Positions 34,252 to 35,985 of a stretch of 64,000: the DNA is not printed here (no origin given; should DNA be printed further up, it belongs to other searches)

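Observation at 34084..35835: MbcA/ParS-type (DUF2384-like) antitoxin gene followed by a 477-aa partner that is not a RES or ART toxin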

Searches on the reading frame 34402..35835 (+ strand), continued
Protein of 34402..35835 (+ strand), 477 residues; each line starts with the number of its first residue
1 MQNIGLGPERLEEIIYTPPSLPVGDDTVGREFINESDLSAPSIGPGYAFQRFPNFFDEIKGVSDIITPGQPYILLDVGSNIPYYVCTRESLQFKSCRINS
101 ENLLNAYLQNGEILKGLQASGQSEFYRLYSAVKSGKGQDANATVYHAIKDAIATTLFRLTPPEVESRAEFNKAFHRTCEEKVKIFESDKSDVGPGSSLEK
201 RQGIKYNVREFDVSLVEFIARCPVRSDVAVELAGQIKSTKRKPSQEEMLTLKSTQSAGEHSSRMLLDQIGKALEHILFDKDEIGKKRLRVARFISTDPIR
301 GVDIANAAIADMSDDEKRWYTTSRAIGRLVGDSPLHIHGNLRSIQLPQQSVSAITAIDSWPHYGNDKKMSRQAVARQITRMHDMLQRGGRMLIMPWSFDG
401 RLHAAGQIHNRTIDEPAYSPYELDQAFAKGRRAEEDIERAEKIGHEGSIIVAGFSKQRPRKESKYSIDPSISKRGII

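Call 42: fold_search(model_id=the predicted structure, library=pdb)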
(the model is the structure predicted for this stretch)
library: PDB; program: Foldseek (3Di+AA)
matches with E <= 10: 436; with E <= 0.001: 0
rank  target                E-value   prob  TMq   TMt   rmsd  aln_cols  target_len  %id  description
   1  3dlc                  4.8e-03  0.97  0.16  0.32  14.6       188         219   15  Crystal structure of a putative s-adenosyl-l-methionine-dependent methyltransferase (mmp1179) from methanococcus maripal (released 2008-08-26)
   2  3l8d                  9.0e-03  0.94  0.17  0.34  11.7       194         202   13  Crystal structure of methyltransferase from Bacillus Thuringiensis (released 2010-01-12)
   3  3e7p                  1.5e-02  0.85  0.16  0.27  11.4       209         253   12  CRYSTAL STRUCTURE OF of putative methyltransferase from Bacteroides vulgatus ATCC 8482 (released 2008-09-02)
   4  4ine_A                1.7e-02  0.91  0.19  0.21   8.6       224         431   13  Crystal structure of N-methyl transferase (PMT-2) from Caenorhabditis elegant complexed with S-adenosyl homocysteine a (released 2014-01-15)
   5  6zxy                  2.2e-02  0.97  0.14  0.20   9.7       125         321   15  Structure of Archaeoglobus fulgidus Trm11 m2G10 tRNA methyltransferase enzyme (released 2020-09-23)
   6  3t7r_A                2.2e-02  0.75  0.16  0.27  11.9       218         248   11  Crystal structure of apo BVU_3255, a methyltransferase from Bacteroides vulgatus ATCC 8482 (released 2011-10-12)
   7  5wp5_A                2.2e-02  0.21  0.18  0.19  26.8       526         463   10  Arabidopsis thaliana phosphoethanolamine N-methyltransferase 2 (AtPMT2) in complex with SAH (released 2017-11-15)
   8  4ine_B                2.3e-02  0.85  0.19  0.21  10.3       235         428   14  Crystal structure of N-methyl transferase (PMT-2) from Caenorhabditis elegant complexed with S-adenosyl homocysteine a (released 2014-01-15)
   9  8rxg                  2.3e-02  0.20  0.14  0.18  24.4       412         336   11  Crystal structure of alpha-keto C-methyl transferase SgvM bound to SAM (released 2024-07-24)
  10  3kkz_B                2.9e-02  0.69  0.16  0.27  12.8       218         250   10  Crystal structure of the Q5LES9_BACFN protein from Bacteroides fragilis. Northeast Structural Genomics Consortium Targ (released 2009-11-24)
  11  8zc7_A                3.0e-02  0.57  0.14  0.24  24.1       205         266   15  Crystallographic analysis of MitM, which catalyzes the post-mitosane modification in mitomycin biosynthesis (released 2024-11-27)
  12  7jlz                  3.2e-02  0.77  0.18  0.35   9.9       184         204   13  Crystal structure of 30S ribosomal A1408 methyltransferase from an uncultured bacterium (UncKam) (released 2021-08-04)
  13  3kkz_A                3.2e-02  0.66  0.16  0.26  12.9       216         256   10  Crystal structure of the Q5LES9_BACFN protein from Bacteroides fragilis. Northeast Structural Genomics Consortium Targ (released 2009-11-24)
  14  4krh_A                3.2e-02  0.21  0.15  0.17  27.1       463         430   11  SeMet Haemonchus contortus Phosphoethanolamine N-methyltransferase 2 in complex with S-adenosyl-L-methionine (released 2013-09-25)
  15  3bkw_A                3.6e-02  0.97  0.13  0.26   7.2       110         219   18  Crystal structure of S-adenosylmethionine dependent methyltransferase (NP_104914.1) from Mesorhizobium loti at 1.60 A  (released 2007-12-18)
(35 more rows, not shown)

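Call 47: list_cluster_members(proteins=[P0015, P0016, P0017, P0018, P0019, P0020, P0021, P0022, P0023, P0024])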
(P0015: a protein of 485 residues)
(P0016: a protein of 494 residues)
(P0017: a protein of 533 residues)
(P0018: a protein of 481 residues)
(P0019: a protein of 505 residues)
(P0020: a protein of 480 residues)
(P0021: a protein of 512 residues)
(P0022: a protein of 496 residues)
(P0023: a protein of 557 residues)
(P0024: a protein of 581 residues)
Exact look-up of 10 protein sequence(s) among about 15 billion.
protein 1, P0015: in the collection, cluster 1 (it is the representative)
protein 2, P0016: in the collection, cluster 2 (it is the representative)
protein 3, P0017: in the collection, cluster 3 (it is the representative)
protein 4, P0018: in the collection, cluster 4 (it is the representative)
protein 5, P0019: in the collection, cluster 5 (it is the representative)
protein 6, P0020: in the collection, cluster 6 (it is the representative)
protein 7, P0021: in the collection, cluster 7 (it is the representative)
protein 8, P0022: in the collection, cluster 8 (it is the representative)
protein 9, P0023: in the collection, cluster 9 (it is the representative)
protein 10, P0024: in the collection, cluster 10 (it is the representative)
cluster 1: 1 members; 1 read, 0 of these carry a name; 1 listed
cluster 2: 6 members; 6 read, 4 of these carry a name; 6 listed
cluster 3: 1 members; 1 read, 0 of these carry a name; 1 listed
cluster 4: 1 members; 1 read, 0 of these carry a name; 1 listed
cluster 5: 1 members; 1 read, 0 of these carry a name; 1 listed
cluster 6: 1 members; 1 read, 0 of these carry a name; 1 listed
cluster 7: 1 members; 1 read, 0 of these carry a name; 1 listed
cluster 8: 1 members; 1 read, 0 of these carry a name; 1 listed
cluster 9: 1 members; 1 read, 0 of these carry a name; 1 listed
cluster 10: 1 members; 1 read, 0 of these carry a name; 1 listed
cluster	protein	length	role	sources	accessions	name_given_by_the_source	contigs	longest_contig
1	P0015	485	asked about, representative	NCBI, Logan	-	-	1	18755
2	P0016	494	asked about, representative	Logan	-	-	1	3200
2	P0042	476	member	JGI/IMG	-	hypothetical protein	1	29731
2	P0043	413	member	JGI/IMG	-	hypothetical protein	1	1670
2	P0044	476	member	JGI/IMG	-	hypothetical protein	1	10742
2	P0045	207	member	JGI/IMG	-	hypothetical protein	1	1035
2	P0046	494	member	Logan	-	-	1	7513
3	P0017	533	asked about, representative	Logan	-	-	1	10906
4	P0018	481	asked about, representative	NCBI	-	-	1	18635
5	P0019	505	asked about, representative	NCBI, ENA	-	-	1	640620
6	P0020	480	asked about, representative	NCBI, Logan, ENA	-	-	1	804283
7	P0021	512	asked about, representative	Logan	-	-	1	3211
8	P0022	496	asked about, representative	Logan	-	-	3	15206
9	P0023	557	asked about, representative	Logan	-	-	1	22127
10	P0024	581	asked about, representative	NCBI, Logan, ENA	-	-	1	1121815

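Call 48: list_cluster_members(proteins=[P0027, P0029, P0030, P0032, P0033, P0034, P0035, P0036, P0026, P0025])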
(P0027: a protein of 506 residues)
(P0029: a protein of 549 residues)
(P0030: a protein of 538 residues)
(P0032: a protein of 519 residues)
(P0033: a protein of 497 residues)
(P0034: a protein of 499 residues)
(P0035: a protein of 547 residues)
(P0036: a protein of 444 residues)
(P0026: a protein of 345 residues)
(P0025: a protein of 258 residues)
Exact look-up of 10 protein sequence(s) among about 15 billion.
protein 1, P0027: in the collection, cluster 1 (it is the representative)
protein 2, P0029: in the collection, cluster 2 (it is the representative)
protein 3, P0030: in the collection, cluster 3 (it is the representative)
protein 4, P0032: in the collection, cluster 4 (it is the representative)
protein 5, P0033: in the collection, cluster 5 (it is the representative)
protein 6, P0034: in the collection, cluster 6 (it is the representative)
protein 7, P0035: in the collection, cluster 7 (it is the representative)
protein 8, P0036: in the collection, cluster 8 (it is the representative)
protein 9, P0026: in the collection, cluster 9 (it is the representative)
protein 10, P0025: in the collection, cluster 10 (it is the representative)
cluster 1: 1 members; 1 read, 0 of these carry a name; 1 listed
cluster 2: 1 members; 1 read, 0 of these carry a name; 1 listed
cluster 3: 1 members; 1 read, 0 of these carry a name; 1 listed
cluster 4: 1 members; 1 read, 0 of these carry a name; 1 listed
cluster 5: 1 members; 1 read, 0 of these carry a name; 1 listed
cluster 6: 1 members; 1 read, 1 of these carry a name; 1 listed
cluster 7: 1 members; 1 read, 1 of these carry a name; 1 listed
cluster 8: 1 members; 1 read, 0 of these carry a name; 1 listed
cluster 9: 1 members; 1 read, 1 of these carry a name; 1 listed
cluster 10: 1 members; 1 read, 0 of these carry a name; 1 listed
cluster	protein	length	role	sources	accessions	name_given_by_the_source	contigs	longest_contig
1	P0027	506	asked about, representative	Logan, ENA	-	-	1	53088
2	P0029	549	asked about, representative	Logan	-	-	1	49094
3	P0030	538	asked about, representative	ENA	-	-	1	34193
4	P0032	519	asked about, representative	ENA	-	-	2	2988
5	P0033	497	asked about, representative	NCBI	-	-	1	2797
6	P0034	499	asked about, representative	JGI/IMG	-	hypothetical protein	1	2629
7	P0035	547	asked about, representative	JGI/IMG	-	SAM-dependent methyltransferase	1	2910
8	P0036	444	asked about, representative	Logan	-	-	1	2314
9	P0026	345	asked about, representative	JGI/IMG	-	hypothetical protein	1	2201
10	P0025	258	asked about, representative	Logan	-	-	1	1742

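Call 49: find_encoding_contigs(protein=P0024, flank=10000, max_places=1)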
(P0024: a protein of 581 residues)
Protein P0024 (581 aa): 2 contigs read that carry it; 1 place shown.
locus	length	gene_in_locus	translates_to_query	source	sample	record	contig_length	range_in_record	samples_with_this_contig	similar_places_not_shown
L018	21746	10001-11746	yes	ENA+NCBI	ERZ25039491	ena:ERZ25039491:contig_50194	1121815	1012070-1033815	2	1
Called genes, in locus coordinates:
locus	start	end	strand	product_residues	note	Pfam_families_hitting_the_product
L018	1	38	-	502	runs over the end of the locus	PF00291:PALP, PF00585:Thr_dehydrat_C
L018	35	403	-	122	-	PF01042:Ribonuc_L-PSP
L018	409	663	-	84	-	PF01842:ACT (weak), PF22629:ACT_AHAS_ss, PF13710:ACT_5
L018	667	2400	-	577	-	PF02776:TPP_enzyme_N, PF00205:TPP_enzyme_M, PF02775:TPP_enzyme_C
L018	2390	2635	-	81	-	-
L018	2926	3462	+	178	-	-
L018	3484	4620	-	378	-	-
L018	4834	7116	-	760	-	PF02223:Thymidylate_kin, PF02511:Thy1 (weak)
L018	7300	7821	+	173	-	PF00186:DHFR_1, PF01872:RibD_C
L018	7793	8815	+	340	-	PF01636:APH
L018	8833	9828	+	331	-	PF00781:DAGK_cat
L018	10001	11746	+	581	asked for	-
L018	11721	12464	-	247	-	PF00571:CBS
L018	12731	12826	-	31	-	-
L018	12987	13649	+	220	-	-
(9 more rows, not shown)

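Call 50: find_encoding_contigs(protein=P0020, flank=10000, max_places=1)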
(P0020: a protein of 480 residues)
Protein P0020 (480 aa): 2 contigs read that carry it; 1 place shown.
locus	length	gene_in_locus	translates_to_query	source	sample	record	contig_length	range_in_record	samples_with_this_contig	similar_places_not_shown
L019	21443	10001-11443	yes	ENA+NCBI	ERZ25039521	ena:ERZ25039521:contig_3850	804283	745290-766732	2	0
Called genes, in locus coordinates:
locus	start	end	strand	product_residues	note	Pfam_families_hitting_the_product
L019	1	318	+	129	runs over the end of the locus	-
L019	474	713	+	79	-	-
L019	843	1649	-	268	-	PF00158:Sigma54_activat (weak), PF00004:AAA, PF07724:AAA_2, PF07728:AAA_5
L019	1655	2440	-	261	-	PF13191:AAA_16 (faint), PF23569:NBD_SMAX1 (faint), PF00004:AAA, PF05621:TniB (weak), PF17871:AAA_lid_9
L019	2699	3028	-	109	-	PF02861:Clp_N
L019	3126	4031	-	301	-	-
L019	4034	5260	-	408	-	PF08529:NusA_N, PF00575:S1 (weak), PF13184:KH_NusA_1st, PF07650:KH_2 (weak), PF26594:KH_NusA_2nd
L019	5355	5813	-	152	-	-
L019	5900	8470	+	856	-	PF17900:Peptidase_M1_N, PF01433:Peptidase_M1, PF11838:ERAP1_C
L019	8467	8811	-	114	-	PF02021:UPF0102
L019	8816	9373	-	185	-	PF01351:RNase_HII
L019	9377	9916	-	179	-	PF01245:Ribosomal_L19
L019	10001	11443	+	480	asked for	-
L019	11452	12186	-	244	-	PF00571:CBS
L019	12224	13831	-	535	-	PF00437:T2SSE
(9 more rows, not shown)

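Call 51: find_encoding_contigs(protein=P0029, flank=10000, max_places=1)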
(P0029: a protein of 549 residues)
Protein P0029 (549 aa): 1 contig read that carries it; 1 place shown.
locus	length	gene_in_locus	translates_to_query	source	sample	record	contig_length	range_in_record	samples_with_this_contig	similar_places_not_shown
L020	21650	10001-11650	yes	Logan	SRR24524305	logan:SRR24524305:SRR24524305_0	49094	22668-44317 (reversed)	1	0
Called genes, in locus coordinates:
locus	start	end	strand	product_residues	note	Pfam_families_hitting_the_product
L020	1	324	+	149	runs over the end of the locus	PF07963:N_methyl (weak)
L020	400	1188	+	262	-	PF06750:A24_N_bact, PF01478:Peptidase_A24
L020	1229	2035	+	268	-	-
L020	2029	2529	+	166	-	-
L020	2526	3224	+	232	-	PF07963:N_methyl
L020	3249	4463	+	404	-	-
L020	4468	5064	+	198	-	-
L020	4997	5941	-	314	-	PF02899:Phage_int_SAM_1, PF13102:Phage_int_SAM_5, PF13495:Phage_int_SAM_4 (faint), PF00589:Phage_integrase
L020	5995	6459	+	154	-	PF00334:NDK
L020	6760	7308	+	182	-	-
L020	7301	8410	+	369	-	PF13623:SurA_N_2 (weak), PF13624:SurA_N_3, PF13145:Rotamase_2, PF00639:Rotamase, PF13616:Rotamase_3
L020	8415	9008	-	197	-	-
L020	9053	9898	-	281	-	PF00294:PfkB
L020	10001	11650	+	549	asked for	-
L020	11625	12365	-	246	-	PF00571:CBS (weak)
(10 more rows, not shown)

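Call 55: search_protein_families(library=pfam, proteins=[L015:4260-5060:-, L016:1178-1489:+, L008:614-919:+], max_evalue=1)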
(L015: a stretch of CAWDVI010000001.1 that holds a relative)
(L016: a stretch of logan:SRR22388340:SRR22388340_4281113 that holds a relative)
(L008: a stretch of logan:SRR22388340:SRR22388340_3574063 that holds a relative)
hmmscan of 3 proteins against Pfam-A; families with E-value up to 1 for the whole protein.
L015:4260-5060:- (266 aa): 1 family
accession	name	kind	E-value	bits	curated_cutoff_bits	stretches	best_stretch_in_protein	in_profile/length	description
PF11414.13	Suppressor_APC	-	0.19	12.5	25.4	1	7-32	23-48/82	Adenomatous polyposis coli tumour suppressor protein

L016:1178-1489:+ (104 aa): 1 family
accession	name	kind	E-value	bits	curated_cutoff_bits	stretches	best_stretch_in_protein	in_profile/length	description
PF09722.15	Xre_MbcA_ParS_C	-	0.027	14.9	24.5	1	61-89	13-41/51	Antitoxin Xre/MbcA/ParS C-terminal toxin-binding domain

L008:614-919:+ (102 aa): 1 family
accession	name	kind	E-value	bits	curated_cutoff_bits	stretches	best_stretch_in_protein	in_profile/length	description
PF09722.15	Xre_MbcA_ParS_C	-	0.02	15.3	24.5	1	57-89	11-43/51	Antitoxin Xre/MbcA/ParS C-terminal toxin-binding domain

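Call 88: search_protein_families(library=phrogs, proteins=[window:34402-35835:+, L015:4260-5060:-], max_evalue=1)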
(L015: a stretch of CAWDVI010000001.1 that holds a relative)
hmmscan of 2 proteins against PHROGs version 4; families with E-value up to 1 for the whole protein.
window:34402-35835:+ (477 aa): 0 families

L015:4260-5060:- (266 aa): 1 family
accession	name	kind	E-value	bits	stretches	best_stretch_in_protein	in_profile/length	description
phrog_26577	-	unknown function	0.23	12.8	1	79-106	43-70/119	-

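Call 89: search_protein_families(library=padloc, proteins=[L015:4260-5060:-, L014:7410-8144:-, L016:1503-2945:+, L009:5989-7506:+], max_evalue=1)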
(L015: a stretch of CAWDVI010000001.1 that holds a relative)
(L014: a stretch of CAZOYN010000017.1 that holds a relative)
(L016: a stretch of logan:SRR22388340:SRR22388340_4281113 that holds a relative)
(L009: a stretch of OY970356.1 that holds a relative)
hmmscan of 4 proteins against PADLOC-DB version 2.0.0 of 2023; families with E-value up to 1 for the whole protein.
L015:4260-5060:- (266 aa): 0 families

L014:7410-8144:- (244 aa): 1 family
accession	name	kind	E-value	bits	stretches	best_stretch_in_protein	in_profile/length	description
PDLC02476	BrxC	-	0.054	9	1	107-154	99-147/1180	BrxC-PglY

L016:1503-2945:+ (480 aa): 0 families

L009:5989-7506:+ (505 aa): 1 family
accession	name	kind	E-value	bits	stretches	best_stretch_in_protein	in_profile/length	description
PDLC02246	AbiEi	-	0.028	12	1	446-501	145-204/230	AbiEi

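Call 90: search_protein_families(library=ncbifam, proteins=[L015:4260-5060:-, L016:1178-1492:+, L008:614-922:+, L009:5989-7506:+, L016:1503-2945:+], max_evalue=1)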
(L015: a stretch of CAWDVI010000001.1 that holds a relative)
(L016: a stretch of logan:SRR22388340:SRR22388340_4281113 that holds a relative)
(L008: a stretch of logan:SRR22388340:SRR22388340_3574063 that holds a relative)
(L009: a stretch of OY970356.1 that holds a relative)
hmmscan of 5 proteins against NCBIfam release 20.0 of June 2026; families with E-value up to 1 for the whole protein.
L015:4260-5060:- (266 aa): 0 families

L016:1178-1492:+ (104 aa): 2 families
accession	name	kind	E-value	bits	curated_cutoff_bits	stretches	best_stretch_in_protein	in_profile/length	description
NF049845.1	Xre_ParS_antitoxin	subfamily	0.011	15.9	90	1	44-92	55-102/112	type II RES/Xre toxin-antitoxin system antitoxin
TIGR02462.1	pyranose_ox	equivalog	0.17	10.7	544.9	1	20-80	302-361/548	pyranose oxidase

L008:614-922:+ (102 aa): 2 families
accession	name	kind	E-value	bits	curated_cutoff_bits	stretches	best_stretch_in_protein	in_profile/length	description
NF049845.1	Xre_ParS_antitoxin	subfamily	0.00014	21.9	90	1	33-90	46-102/112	type II RES/Xre toxin-antitoxin system antitoxin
TIGR02293.1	TAS_TIGR02293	hypoth_equivalog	0.039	13.7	57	1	33-90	67-123/133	putative toxin-antitoxin system antitoxin component, TIGR02293 family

L009:5989-7506:+ (505 aa): 1 family
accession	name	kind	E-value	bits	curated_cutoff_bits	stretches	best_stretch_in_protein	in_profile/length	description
NF011499.0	PRK14908.1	equivalog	0.013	13.9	1244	1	205-300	506-601/998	glycine--tRNA ligase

L016:1503-2945:+ (480 aa): 0 families

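Call 92: fold_search(model_id=the predicted structure, library=viral)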
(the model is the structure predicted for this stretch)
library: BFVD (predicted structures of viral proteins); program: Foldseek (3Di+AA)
matches with E <= 10: 225; with E <= 0.001: 0
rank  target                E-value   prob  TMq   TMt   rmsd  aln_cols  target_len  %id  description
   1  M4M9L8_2              9.7e-03  0.25  0.14  0.07  24.2       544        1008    9  (no name in the UniProt tables at hand)
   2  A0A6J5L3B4            1.4e-02  0.44  0.17  0.24  30.4       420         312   10  AdoMet_MTases domain containing protein [uncultured Caudovirales phage]
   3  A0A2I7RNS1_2          1.5e-02  0.23  0.14  0.07  23.7       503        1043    8  (no name in the UniProt tables at hand)
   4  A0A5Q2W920            1.7e-02  0.82  0.18  0.20  13.2       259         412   12  (no name in the UniProt tables at hand)
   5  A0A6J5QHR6            1.8e-02  0.72  0.15  0.32  22.3       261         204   13  Methyltransferase domain containing protein [uncultured Caudovirales phage]
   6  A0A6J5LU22            4.1e-02  0.09  0.14  0.14  32.1       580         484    9  AdoMet_MTases domain containing protein [uncultured Caudovirales phage]
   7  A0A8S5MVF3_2          4.3e-02  0.44  0.14  0.07  23.8       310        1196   10  DNA methylase [Caudovirales sp. ctUL28]
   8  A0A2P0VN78            4.5e-02  0.75  0.18  0.14   9.1       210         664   11  Putative methyltransferase [Tetraselmis virus 1]
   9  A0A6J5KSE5            6.9e-02  0.87  0.14  0.24   8.9       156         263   14  Methyltransferase type 11 domain-containing protein [uncultured Caudovirales phage]
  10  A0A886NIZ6            6.9e-02  0.16  0.17  0.20  21.7       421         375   11  (no name in the UniProt tables at hand)
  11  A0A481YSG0            7.3e-02  0.44  0.13  0.23  14.7       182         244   13  SAM dependent methyltransferase [Marseillevirus LCMAC101]
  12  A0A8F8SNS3            8.1e-02  0.30  0.15  0.24  23.6       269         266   14  (no name in the UniProt tables at hand)
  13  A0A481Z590            8.1e-02  0.25  0.14  0.15  21.7       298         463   11  site-specific DNA-methyltransferase (cytosine-N(4)-specific) [Pithovirus LCPAC201]
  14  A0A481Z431            8.5e-02  0.28  0.15  0.15  27.1       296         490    8  Type I restriction-modification system methyltransferase [Pithovirus LCPAC104]
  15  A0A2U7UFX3            9.0e-02  0.38  0.14  0.20  24.8       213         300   13  Methyltransferase 11 [Pandoravirus macleodensis]
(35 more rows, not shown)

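Call 94: search_protein_families(library=pfam, proteins=[P0024, P0029, P0030, P0023, P0037, P0035, P0032, P0017, P0012, P0021], max_evalue=0.01)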
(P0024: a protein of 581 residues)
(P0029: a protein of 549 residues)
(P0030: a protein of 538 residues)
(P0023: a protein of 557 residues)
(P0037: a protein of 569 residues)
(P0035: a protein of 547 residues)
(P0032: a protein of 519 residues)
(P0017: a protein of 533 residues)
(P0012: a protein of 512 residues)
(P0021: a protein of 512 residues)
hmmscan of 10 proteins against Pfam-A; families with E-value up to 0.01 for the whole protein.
P0024 (581 aa): 0 families

P0029 (549 aa): 0 families

P0030 (538 aa): 0 families

P0023 (557 aa): 0 families

P0037 (569 aa): 0 families

P0035 (547 aa): 0 families

P0032 (519 aa): 0 families

P0017 (533 aa): 0 families

P0012 (512 aa): 0 families

P0021 (512 aa): 0 families

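Call 99: find_related_loci(query=A4, collection=viral_contigs, flank=5000)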
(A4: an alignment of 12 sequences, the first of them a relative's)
Query A4 (494 aa) in viral_contigs; peptide patterns used: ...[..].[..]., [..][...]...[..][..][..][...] (x = any residue, [..] = any of these).
49 stretches matched a pattern, but none encodes a relative of the query by tblastn (E <= 1e-3).

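Call 102: search_dna_similar(query=window:34402-35835:+, collection=plasmids, mode=protein, max_evalue=1, max_rows=10)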
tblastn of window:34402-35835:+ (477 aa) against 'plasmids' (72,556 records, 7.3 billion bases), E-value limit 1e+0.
No match.
